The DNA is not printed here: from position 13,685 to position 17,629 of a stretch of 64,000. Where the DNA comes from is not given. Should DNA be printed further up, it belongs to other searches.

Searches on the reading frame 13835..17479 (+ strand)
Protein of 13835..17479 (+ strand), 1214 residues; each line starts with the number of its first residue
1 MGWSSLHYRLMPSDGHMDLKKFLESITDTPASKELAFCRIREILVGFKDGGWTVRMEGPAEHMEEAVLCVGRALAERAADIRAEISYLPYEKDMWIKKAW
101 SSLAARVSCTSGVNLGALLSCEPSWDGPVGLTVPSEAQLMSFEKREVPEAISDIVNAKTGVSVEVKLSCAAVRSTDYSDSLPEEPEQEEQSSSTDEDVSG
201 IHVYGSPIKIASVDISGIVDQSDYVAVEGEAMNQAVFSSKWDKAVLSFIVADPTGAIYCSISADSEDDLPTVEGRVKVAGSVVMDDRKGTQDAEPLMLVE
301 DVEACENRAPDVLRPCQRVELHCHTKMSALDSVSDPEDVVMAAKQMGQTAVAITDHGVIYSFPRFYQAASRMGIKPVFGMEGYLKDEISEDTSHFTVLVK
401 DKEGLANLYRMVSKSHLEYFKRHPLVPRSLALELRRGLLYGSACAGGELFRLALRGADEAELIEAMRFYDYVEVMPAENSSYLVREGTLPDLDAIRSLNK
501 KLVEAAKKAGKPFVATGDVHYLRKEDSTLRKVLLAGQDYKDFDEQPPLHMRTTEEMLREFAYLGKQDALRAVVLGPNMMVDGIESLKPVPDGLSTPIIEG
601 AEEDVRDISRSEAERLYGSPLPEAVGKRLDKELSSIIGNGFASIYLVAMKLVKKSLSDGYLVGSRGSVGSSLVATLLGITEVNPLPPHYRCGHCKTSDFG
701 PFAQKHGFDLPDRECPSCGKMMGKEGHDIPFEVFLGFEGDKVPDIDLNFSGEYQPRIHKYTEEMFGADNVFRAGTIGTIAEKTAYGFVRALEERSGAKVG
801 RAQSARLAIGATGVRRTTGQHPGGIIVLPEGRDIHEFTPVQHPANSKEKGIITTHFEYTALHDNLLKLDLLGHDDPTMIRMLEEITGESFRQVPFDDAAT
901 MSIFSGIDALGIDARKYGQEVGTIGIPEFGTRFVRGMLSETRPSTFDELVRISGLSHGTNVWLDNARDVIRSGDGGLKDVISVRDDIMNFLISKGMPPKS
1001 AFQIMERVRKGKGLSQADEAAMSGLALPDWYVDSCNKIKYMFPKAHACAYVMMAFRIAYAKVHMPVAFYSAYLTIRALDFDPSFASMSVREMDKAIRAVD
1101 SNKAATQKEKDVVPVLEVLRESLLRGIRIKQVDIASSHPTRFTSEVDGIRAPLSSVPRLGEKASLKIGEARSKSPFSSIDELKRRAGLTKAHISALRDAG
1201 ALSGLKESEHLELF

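Call 59: search_protein_families(library=pfam, proteins=[window:13835-17479:+])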
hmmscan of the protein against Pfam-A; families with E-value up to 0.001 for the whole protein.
window:13835-17479:+ (1214 aa): 4 families
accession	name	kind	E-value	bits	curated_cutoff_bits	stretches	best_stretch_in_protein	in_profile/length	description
PF07733.18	DNA_pol3_alpha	-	1.8e-57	195.3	23.9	2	606-785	4-144/260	Bacterial DNA polymerase III alpha NTPase domain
PF02811.25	PHP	-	2.4e-32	113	26.4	1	320-464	1-143/164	PHP domain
PF17657.6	DNA_pol3_finger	-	9.6e-22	77.5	22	1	876-1014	2-148/166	Bacterial DNA polymerase III alpha subunit finger domain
PF14579.12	HHH_6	-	3.7e-13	49.9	25.6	1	1126-1208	1-86/90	Helix-hairpin-helix motif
